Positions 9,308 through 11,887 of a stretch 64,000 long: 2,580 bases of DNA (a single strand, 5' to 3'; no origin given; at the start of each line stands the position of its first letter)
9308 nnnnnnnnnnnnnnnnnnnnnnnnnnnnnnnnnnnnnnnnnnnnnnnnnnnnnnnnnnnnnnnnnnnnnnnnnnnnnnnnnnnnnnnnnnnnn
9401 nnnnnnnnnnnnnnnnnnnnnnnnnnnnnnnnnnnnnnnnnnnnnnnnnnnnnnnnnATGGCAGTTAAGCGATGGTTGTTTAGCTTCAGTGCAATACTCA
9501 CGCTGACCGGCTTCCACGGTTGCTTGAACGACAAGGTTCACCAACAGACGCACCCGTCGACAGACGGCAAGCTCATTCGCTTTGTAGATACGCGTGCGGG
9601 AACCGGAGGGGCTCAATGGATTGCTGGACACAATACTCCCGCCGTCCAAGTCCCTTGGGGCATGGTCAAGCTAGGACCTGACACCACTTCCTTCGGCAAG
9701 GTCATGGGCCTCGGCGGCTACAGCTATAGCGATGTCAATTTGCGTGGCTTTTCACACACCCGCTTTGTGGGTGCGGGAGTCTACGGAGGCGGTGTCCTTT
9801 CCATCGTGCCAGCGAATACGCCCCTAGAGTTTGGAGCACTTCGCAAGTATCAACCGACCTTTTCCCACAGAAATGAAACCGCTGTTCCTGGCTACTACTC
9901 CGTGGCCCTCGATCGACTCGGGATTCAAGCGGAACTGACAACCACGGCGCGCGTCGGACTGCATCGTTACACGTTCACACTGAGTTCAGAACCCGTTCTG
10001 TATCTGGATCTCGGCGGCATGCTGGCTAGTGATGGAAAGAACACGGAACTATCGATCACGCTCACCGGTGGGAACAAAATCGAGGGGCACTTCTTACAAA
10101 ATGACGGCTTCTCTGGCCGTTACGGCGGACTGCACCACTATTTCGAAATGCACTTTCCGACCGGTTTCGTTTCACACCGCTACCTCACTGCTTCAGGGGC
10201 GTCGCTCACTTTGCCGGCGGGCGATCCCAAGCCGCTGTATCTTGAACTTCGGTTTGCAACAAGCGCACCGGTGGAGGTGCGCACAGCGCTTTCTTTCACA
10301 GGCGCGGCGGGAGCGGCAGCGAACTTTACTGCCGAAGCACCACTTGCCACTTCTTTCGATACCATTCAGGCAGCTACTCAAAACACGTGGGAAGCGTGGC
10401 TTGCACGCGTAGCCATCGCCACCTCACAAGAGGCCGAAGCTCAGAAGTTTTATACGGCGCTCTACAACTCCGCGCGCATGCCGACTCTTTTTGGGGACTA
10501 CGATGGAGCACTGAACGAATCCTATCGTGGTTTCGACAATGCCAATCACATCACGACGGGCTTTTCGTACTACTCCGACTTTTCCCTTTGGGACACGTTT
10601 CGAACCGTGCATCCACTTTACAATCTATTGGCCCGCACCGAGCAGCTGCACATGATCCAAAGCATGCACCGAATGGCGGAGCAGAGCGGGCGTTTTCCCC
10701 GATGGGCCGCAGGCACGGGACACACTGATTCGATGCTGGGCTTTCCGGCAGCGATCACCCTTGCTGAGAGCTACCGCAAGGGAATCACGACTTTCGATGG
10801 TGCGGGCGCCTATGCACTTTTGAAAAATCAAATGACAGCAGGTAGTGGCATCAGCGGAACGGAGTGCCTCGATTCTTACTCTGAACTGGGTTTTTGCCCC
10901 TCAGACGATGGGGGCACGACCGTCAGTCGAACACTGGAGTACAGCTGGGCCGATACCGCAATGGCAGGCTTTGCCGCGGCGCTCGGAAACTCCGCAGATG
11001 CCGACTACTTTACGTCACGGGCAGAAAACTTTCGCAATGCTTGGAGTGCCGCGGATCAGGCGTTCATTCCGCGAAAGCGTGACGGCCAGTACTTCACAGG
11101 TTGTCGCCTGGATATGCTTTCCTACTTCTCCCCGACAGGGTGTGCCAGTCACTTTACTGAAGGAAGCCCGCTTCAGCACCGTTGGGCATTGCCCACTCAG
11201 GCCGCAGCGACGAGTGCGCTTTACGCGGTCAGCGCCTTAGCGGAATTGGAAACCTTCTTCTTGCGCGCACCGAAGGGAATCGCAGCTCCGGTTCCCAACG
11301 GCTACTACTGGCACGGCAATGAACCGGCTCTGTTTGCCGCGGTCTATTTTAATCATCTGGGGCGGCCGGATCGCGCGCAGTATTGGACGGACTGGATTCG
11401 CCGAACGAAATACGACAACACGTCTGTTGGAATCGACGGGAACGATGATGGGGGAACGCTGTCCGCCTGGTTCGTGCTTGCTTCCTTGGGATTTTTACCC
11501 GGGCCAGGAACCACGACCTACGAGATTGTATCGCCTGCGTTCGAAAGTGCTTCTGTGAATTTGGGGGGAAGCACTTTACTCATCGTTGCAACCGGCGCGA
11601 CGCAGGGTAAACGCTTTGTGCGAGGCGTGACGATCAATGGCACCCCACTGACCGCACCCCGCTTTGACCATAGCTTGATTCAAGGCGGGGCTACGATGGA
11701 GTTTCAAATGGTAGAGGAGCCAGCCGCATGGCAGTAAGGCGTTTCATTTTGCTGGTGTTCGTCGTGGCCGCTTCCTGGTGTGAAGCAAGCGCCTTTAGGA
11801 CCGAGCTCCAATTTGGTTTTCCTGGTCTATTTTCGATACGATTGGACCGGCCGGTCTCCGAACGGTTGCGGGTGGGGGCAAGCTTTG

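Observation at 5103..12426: MotA/MotB-type stator pair heads a six-gene envelope operon with a lipoprotein, a membrane sulfatase-superfamily enzyme, a GH92 mannosidase and an OM protein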

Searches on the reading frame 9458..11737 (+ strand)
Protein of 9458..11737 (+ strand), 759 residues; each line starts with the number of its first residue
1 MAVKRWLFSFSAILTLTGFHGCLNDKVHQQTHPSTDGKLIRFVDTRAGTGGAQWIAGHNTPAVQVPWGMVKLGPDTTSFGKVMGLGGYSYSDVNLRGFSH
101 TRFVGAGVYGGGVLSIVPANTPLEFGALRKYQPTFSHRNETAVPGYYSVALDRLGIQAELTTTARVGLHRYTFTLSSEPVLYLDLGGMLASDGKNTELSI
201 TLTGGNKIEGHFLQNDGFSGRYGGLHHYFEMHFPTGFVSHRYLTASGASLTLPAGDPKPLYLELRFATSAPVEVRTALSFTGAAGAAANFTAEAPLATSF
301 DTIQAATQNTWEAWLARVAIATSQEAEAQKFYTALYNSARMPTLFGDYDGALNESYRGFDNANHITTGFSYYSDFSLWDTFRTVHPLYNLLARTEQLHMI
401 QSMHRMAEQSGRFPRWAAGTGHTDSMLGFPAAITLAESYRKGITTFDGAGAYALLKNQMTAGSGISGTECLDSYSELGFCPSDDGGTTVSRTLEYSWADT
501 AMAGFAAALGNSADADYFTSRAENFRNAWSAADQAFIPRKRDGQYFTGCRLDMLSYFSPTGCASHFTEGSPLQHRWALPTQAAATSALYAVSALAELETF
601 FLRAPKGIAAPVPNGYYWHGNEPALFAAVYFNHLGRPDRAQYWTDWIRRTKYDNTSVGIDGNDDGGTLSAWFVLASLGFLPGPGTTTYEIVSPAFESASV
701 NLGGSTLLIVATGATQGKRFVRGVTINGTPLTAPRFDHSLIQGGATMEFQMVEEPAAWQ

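Call 4: search_protein_families(library=pfam, proteins=[window:9458-11737:+], max_evalue=0.1)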
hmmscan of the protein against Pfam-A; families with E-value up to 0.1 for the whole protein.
window:9458-11737:+ (759 aa): 2 families
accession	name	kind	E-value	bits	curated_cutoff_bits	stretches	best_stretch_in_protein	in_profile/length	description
PF07971.18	Glyco_hydro_92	-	1.1e-112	377.8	24.6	1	285-752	1-463/464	Glycosyl hydrolase family 92 catalytic domain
PF17678.7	Glyco_hydro_92N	-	3.4e-47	161.7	34.5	1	42-279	1-236/236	Glycosyl hydrolase family 92 N-terminal domain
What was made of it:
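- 9458..11737 (+): g5: GH92 exo-alpha-mannosidase with a signal peptide and a conserved Cys (probable lipoprotein). PF07971 E 1e-112 and PF17678 E 3e-47 (call 4).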

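Call 5: search_protein_families(library=ncbifam, proteins=[window:9458-11737:+], max_evalue=0.1)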
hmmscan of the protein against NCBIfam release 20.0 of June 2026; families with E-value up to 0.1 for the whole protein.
window:9458-11737:+ (759 aa): 2 families
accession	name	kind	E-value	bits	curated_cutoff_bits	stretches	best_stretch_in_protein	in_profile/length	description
TIGR01180.1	aman2_put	subfamily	2.4e-120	402.8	249.55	1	33-755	28-747/749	GH92 family glycosyl hydrolase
NF035929.1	lectin_1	subfamily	2.5e-75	254.4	800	2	268-752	255-730/886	lectin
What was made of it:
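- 9458..11737 (+): TIGR01180 at 403 bits, cutoff 250 (call 5).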

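Call 7: search_protein_families(library=padloc, proteins=[window:9458-11737:+], max_evalue=0.1)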
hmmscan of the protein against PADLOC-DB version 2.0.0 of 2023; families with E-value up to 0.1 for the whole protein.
window:9458-11737:+ (759 aa): 0 families

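Call 34: find_related_loci(query=window:9458-11737:+, collection=metagenome_contigs, flank=8000)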
Query window:9458-11737:+ (759 aa) in metagenome_contigs; peptide patterns used: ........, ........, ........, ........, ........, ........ (x = any residue, [..] = any of these).
28 stretches matched a pattern; 5 encode a relative of the query (tblastn E <= 1e-3); 5 distinct loci.
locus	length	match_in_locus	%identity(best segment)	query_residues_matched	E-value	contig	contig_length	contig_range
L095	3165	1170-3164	39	37-678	6e-141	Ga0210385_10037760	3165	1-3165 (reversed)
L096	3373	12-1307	44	325-756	5e-110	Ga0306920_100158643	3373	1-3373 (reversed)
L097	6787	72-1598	33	254-755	2e-82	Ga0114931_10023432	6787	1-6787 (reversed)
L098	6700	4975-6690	30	40-622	2e-68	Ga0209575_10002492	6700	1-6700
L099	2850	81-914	33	479-756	5e-23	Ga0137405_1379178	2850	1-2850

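Call 81: search_solved_structures(query=window:9458-11737:+, max_evalue=1e-10, show_alignments=1)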
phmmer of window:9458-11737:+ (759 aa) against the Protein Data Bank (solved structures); distinct sequences matched with E-value up to 1e-10: 14.
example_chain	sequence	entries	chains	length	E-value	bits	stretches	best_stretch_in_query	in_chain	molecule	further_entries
6f8z_A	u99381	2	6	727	9.5e-82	278.8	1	37-758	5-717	Alpha-1,2-mannosidase, putative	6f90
7zgm_A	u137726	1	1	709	1.3e-77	265.2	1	56-752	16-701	Glycoside hydrolase family 92 protein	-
6f91_A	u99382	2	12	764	1.1e-74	255.5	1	38-755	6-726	Putative alpha-1,2-mannosidase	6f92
2wvy_A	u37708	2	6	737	1.6e-66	228.5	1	41-751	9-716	ALPHA-1,2-MANNOSIDASE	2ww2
2wzs_A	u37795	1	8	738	1.6e-55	192.1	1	55-755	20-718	PUTATIVE ALPHA-1,2-MANNOSIDASE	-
2wvx_A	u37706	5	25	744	1.7e-55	192.1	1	55-755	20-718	PUTATIVE ALPHA-1,2-MANNOSIDASE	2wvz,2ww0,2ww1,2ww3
2wvx_B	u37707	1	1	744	1.7e-55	192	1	55-755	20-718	PUTATIVE ALPHA-1,2-MANNOSIDASE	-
6dwo_A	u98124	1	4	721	7.6e-34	120.4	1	262-751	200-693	Alpha-1,2-mannosidase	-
7nsn_A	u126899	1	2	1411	3.1e-33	118.5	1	4-758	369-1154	GH92 alpha-1,2-mannosidase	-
7fe1_A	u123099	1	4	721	3.7e-33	118.2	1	262-751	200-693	Alpha-1,2-mannosidase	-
7fe2_A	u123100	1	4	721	5.1e-33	117.7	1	262-751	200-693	Alpha-1,2-mannosidase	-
4aq0_A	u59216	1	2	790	1.6e-31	112.8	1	25-646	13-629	CCMAN5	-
2xsg_A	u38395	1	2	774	2.7e-31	112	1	42-647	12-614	CCMAN5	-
5swi_B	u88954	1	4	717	2.3e-26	95.7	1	269-702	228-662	Sugar hydrolase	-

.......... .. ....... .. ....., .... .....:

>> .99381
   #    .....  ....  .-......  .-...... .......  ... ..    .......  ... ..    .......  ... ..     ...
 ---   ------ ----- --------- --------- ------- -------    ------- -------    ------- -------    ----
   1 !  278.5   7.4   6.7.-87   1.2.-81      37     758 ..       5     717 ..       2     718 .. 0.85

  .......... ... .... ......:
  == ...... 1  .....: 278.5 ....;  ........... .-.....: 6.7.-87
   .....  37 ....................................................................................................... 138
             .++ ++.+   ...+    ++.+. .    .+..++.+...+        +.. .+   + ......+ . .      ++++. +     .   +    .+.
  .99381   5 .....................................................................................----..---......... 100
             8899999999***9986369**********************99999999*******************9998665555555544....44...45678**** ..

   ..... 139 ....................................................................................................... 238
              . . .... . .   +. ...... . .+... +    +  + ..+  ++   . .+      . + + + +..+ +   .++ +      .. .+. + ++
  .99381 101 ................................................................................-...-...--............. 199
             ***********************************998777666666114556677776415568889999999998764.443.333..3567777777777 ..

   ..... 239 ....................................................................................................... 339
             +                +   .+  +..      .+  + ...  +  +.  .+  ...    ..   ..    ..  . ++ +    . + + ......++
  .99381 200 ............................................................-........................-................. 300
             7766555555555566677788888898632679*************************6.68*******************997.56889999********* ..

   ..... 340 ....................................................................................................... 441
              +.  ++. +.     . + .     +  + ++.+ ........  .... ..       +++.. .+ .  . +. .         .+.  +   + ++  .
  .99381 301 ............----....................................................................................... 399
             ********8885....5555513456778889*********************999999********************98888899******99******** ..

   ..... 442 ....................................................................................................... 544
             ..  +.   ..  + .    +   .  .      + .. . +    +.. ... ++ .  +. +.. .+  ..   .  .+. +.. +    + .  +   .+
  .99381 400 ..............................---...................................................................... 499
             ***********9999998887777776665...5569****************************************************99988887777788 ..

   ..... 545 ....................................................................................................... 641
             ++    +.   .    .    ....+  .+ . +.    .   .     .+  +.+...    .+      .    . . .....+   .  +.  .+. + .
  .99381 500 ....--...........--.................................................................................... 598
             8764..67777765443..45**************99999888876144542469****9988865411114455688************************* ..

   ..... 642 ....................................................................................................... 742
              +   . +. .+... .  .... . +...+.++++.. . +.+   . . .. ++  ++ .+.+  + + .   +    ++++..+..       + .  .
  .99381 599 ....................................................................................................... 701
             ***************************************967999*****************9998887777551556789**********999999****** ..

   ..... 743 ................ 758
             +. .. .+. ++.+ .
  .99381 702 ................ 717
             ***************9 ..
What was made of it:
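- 9458..11737 (+): Full-length match to Bacteroides GH92 6f8z, with the HGNEP and GNDDGG..SAW motifs present (call 81).
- On GH92 glycoside hydrolase: HGNEP and GNDDGG..SAW are present (calls 4, 5, 81).
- Closest known: GH92 alpha-mannosidases. Same: The HGNEP acid motif and the GNDD..SAW base and Ca-site motif are present (calls 4, 5, 81).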
